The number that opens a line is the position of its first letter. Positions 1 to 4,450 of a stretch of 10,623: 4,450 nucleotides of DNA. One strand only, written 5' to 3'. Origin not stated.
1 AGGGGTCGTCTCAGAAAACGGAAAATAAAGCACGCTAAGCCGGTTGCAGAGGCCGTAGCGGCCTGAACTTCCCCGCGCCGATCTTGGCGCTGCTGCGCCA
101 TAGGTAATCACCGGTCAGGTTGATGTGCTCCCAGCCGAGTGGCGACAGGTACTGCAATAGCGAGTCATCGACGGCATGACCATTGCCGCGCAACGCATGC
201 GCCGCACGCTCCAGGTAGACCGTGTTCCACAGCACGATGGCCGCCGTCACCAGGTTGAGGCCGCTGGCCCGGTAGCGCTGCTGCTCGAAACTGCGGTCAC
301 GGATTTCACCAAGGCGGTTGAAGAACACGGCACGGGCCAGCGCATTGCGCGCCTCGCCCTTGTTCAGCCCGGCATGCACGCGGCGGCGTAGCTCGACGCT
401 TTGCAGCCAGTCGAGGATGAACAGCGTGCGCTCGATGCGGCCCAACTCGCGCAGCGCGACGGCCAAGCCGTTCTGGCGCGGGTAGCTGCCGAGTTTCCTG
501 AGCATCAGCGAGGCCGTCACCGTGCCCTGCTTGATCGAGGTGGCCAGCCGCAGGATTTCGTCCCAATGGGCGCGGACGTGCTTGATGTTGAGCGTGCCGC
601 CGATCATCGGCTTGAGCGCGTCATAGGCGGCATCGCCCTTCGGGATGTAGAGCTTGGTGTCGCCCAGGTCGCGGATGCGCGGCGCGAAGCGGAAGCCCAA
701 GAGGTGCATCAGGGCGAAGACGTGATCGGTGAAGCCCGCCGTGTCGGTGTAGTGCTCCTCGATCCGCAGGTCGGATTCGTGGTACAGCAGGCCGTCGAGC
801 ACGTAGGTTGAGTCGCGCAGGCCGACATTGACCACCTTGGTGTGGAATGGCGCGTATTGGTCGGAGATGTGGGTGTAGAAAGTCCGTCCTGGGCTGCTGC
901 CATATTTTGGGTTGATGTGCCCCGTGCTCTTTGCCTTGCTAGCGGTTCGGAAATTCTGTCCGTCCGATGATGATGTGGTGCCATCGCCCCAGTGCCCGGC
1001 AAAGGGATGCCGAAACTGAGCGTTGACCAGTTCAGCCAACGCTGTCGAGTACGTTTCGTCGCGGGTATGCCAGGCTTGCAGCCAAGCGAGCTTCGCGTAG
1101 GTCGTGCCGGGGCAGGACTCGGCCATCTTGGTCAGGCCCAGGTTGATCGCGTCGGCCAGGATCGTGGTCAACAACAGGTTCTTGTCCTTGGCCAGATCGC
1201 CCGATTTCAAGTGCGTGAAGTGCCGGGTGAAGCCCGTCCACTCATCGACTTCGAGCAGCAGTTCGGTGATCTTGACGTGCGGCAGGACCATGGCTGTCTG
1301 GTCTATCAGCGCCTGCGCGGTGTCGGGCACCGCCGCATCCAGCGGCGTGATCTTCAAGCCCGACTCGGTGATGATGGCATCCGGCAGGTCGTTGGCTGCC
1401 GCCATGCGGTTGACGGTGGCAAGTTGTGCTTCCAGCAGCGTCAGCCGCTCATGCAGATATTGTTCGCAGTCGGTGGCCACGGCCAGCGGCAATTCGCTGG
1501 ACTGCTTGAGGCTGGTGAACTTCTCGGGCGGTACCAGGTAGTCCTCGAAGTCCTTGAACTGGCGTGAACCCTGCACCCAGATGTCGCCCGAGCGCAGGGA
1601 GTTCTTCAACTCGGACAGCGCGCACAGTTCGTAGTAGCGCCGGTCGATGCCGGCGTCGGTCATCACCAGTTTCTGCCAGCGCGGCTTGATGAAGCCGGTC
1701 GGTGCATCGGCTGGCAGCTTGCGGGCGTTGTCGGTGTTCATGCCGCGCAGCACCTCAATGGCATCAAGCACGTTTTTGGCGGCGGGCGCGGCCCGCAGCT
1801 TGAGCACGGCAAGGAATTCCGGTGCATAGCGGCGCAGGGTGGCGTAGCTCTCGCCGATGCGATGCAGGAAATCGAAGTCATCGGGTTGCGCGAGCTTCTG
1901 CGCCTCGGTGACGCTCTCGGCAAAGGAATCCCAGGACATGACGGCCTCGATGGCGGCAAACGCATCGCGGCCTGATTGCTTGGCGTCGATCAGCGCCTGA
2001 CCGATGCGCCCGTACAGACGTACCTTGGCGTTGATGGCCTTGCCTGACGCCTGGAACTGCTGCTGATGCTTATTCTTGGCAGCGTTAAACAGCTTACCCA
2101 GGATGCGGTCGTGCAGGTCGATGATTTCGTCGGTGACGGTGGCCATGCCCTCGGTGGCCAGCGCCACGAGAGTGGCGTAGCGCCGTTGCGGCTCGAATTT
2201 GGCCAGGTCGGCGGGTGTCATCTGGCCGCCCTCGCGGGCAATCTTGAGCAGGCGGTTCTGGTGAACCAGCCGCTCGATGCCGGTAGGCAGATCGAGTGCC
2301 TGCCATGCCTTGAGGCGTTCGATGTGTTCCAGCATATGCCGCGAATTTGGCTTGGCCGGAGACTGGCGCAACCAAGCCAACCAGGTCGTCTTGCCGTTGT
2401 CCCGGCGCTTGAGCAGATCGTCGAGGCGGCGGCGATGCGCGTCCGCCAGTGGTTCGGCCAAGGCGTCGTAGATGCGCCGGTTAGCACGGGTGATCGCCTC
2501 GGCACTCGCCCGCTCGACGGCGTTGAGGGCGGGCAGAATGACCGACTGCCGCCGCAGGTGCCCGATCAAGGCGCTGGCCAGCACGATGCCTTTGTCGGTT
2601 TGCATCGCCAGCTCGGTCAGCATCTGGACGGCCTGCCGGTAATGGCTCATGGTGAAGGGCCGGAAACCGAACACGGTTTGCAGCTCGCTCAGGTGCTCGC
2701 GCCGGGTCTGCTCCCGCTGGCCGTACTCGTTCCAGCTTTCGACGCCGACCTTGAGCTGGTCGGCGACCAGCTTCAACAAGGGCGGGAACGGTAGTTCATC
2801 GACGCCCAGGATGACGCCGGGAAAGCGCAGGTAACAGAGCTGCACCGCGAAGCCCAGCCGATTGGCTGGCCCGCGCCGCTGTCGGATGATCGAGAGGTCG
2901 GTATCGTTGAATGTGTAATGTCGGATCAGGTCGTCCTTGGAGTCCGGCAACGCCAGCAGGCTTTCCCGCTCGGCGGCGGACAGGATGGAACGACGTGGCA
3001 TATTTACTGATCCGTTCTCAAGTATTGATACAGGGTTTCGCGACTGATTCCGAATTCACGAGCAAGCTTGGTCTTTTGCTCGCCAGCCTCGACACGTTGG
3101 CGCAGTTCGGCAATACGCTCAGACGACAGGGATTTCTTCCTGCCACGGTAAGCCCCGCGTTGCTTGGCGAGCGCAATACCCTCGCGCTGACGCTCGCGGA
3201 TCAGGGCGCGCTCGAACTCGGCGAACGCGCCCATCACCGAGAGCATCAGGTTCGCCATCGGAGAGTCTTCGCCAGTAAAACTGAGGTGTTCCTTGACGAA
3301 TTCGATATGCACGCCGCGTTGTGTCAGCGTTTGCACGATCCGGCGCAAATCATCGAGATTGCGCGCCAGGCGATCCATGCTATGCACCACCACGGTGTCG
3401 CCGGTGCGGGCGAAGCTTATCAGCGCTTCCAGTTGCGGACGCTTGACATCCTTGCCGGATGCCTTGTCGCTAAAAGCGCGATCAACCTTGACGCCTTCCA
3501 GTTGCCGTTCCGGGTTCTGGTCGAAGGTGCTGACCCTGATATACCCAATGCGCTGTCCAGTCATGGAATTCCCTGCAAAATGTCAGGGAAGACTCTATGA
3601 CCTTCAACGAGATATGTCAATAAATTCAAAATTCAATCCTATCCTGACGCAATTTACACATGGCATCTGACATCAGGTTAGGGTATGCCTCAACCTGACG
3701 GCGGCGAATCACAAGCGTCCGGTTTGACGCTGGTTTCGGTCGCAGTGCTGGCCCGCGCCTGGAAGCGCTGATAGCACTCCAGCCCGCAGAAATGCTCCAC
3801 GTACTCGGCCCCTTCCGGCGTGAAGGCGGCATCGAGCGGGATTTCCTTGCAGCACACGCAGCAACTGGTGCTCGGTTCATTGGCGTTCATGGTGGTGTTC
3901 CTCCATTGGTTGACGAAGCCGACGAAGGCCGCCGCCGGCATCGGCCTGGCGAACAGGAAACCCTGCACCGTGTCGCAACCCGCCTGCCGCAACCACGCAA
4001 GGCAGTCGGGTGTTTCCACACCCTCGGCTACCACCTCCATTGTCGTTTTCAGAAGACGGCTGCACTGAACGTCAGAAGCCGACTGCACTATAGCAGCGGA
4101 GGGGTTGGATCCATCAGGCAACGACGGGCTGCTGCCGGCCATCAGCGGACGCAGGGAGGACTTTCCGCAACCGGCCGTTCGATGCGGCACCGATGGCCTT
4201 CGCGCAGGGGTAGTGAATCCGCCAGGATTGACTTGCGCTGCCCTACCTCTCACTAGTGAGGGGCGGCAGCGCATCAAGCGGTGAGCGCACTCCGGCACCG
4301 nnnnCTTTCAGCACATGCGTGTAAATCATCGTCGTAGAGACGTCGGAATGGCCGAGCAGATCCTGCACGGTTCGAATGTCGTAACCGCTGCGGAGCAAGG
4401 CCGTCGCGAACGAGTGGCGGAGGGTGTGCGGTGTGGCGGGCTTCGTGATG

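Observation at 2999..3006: tnpR stop and tnpA start are separated by only 2 bp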

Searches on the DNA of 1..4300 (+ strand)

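Call 6: search_dna_similar(query=window:1-4300:+, collection=plasmids, mode=near, max_rows=15)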
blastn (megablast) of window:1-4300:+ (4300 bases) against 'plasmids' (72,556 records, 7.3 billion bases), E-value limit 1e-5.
The search stops at 5000 records and this limit was reached: more records match than are counted here, and every count below describes the 5000 best-scoring records only.
Records with a match: at least 5000; places in all: 10494; records where one place covers at least 80% of the query: 2755.
Best place of each record, by identity: >=99% 1584; 95-99% 62; 90-95% 801; 80-90% 2496; 60-80% 57.
By first word of the organism name: Klebsiella 2301; Escherichia 1077; Salmonella 450; Enterobacter 413; Citrobacter 191; Providencia 80; Pseudomonas 71; Shigella 48; Raoultella 45; Serratia 44; and 53 more.
By predicted mobility (MOB-suite, as given by PLSDB): conjugative 3291; non-mobilizable 1176; mobilizable 533.
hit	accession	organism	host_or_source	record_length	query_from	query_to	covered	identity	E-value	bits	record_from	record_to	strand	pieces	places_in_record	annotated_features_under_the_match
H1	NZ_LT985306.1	Escherichia coli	-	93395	1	4300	100%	100.0%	0e+0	8012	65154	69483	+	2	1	Tn3-like element TnAs3 family transposase | recombinase family protein | intI1: class 1 integron integrase IntI1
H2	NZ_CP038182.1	Escherichia coli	Homo sapiens,rectal swab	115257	1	4300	100%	100.0%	0e+0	7959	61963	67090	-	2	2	Tn3-like element TnAs3 family transposase | IS6-like element IS26 family transposase | hypothetical protein | intI1: class 1 integron integrase IntI1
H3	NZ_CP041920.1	Escherichia coli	Homo sapiens,sputum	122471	1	4300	100%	100.0%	0e+0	7959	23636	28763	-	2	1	Tn3-like element TnAs3 family transposase | IS6-like element IS26 family transposase | hypothetical protein | intI1: class 1 integron integrase IntI1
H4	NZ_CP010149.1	Escherichia coli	dog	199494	1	4300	100%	100.0%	0e+0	7959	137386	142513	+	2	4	Tn3-like element TnAs3 family transposase | IS6-like element IS26 family transposase | hypothetical protein | intI1: class 1 integron integrase IntI1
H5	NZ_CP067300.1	Escherichia coli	cell culture,waste water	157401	1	4300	100%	100.0%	0e+0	7959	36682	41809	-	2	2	Tn3-like element TnAs3 family transposase | IS6-like element IS26 family transposase | DUF3330 domain-containing protein | intI1: class 1 integron integrase IntI1 | hypothetical protein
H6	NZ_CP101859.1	Escherichia coli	pigeon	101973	1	4300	100%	100.0%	0e+0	7959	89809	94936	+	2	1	Tn3-like element TnAs3 family transposase | IS6-like element IS26 family transposase | DUF3330 domain-containing protein | hypothetical protein | intI1: class 1 integron integrase IntI1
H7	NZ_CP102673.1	Escherichia coli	Homo sapiens,urine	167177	1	4300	100%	100.0%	0e+0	7959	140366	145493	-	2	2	Tn3-like element TnAs3 family transposase | IS6-like element IS26 family transposase | hypothetical protein | intI1: class 1 integron integrase IntI1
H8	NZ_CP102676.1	Escherichia coli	Homo sapiens,urine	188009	1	4300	100%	100.0%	0e+0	7959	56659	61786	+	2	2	Tn3-like element TnAs3 family transposase | IS6-like element IS26 family transposase | hypothetical protein | intI1: class 1 integron integrase IntI1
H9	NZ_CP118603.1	Escherichia coli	Homo sapiens,urine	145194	1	4300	100%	100.0%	0e+0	7959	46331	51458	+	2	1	Tn3-like element TnAs3 family transposase | IS6-like element IS26 family transposase | hypothetical protein | intI1: class 1 integron integrase IntI1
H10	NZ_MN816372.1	Escherichia coli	-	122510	1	4300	100%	100.0%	0e+0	7959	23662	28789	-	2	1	Tn3-like element TnAs3 family transposase | IS6-like element IS26 family transposase | DUF3330 domain-containing protein | intI1: class 1 integron integrase IntI1 | hypothetical protein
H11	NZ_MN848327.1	Escherichia coli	-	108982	1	4300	100%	100.0%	0e+0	7959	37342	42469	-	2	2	Tn3-like element TnAs3 family transposase | IS6-like element IS26 family transposase | DUF3330 domain-containing protein | intI1: class 1 integron integrase IntI1 | hypothetical protein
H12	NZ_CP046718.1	Escherichia coli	pet dog,faecal sample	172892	1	4300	100%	100.0%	0e+0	7959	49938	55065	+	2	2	Tn3-like element TnAs3 family transposase | IS6-like element IS26 family transposase | hypothetical protein | intI1: class 1 integron integrase IntI1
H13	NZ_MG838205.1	Escherichia coli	-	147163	1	4300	100%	100.0%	0e+0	7959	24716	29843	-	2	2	Tn3-like element TnAs3 family transposase | IS6-like element IS26 family transposase | intI1: class 1 integron integrase IntI1 | hypothetical protein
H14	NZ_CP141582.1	Escherichia coli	mixed culture,sputum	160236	1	4300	100%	100.0%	0e+0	7959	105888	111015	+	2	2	Tn3-like element TnAs3 family transposase | IS6-like element IS26 family transposase | hypothetical protein | intI1: class 1 integron integrase IntI1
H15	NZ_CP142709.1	Escherichia coli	dog,faecal sample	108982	1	4300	100%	100.0%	0e+0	7959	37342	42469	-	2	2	Tn3-like element TnAs3 family transposase | IS6-like element IS26 family transposase | intI1: class 1 integron integrase IntI1 | hypothetical protein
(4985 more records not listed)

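Call 8: get_annotated_region(hit=H1, flank=7000)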
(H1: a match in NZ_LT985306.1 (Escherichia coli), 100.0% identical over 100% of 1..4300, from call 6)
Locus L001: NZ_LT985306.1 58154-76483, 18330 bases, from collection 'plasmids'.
description: Escherichia coli strain ECOR 37 plasmid RCS88_p, complete sequence
organism: Escherichia coli (NCBI taxid 562)
taxonomy: Bacteria; Pseudomonadota; Gammaproteobacteria; Enterobacterales; Enterobacteriaceae; Escherichia; Escherichia coli
host: -; source: -; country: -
typing (MOB-suite, as given by PLSDB): conjugative; replicon IncFIA,IncFIC; relaxase MOBF; mating-pair formation MPF_F
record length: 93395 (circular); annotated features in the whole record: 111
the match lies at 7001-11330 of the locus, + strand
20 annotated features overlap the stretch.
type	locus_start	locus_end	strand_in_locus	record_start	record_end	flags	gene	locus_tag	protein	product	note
CDS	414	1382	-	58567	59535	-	-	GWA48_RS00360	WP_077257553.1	IS5-like element IS903 family transposase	GO:0006313 - DNA transposition [Evidence IEA]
CDS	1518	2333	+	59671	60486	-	-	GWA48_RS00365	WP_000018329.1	aminoglycoside O-phosphotransferase APH(3')-Ia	-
predicted_resistance_gene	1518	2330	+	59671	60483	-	aph(3')-Ia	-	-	aminoglycoside O-phosphotransferase APH(3')-Ia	predicted by amrfinderplus; class AMINOGLYCOSIDE; identity 100.0%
CDS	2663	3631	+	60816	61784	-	-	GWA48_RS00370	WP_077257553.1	IS5-like element IS903 family transposase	GO:0006313 - DNA transposition [Evidence IEA]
CDS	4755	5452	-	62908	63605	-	-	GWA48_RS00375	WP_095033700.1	IS1-like element IS1B family transposase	GO:0006313 - DNA transposition [Evidence IEA]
CDS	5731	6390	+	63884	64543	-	-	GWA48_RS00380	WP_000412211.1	type A-1 chloramphenicol O-acetyltransferase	-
predicted_resistance_gene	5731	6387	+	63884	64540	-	catA1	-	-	type A-1 chloramphenicol O-acetyltransferase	predicted by amrfinderplus; class PHENICOL; identity 100.0%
CDS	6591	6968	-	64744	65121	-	-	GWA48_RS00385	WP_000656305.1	GNAT family N-acetyltransferase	-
CDS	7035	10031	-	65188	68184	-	-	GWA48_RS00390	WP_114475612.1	Tn3-like element TnAs3 family transposase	GO:0006313 - DNA transposition [Evidence IEA]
CDS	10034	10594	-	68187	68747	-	-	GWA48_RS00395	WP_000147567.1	recombinase family protein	GO:0006310 - DNA recombination [Evidence IEA]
CDS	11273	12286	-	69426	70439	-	intI1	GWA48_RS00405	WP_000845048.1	class 1 integron integrase IntI1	-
predicted_resistance_gene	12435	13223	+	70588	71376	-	aadA1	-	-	ANT(3'')-Ia family aminoglycoside nucleotidyltransferase AadA1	predicted by amrfinderplus; class AMINOGLYCOSIDE; identity 100.0%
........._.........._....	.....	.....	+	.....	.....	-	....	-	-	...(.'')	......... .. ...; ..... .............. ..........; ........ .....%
CDS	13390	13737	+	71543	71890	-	-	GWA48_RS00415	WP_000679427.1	quaternary ammonium compound efflux SMR transporter QacE delta 1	-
predicted_resistance_gene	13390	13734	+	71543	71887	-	qacEdelta1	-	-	quaternary ammonium compound efflux SMR transporter QacE delta 1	predicted by amrfinderplus; class QUATERNARY AMMONIUM; identity 100.0%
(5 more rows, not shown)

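Call 53: get_annotated_region(hit=H2, flank=200)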
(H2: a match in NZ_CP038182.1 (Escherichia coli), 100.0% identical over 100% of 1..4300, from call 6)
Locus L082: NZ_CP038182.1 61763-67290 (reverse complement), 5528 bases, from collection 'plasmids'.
description: Escherichia coli strain 2 HS-C plasmid p2HS-C-2, complete sequence
organism: Escherichia coli (NCBI taxid 562)
taxonomy: Bacteria; Pseudomonadota; Gammaproteobacteria; Enterobacterales; Enterobacteriaceae; Escherichia; Escherichia coli
host: -; source: Homo sapiens,rectal swab; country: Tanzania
typing (MOB-suite, as given by PLSDB): conjugative; replicon IncFIA,IncFIB; relaxase MOBF; mating-pair formation MPF_F
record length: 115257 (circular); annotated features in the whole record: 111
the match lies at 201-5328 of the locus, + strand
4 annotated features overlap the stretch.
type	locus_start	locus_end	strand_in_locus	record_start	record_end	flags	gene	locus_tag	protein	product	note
CDS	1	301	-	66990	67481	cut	-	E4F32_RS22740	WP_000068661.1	hypothetical protein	-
CDS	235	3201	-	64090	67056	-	-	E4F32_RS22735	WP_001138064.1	Tn3-like element TnAs3 family transposase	GO:0006313 - DNA transposition [Evidence IEA]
CDS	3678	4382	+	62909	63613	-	-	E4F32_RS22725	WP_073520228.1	IS6-like element IS26 family transposase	GO:0006313 - DNA transposition [Evidence IEA]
CDS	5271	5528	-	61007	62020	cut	intI1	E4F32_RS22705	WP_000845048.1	class 1 integron integrase IntI1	-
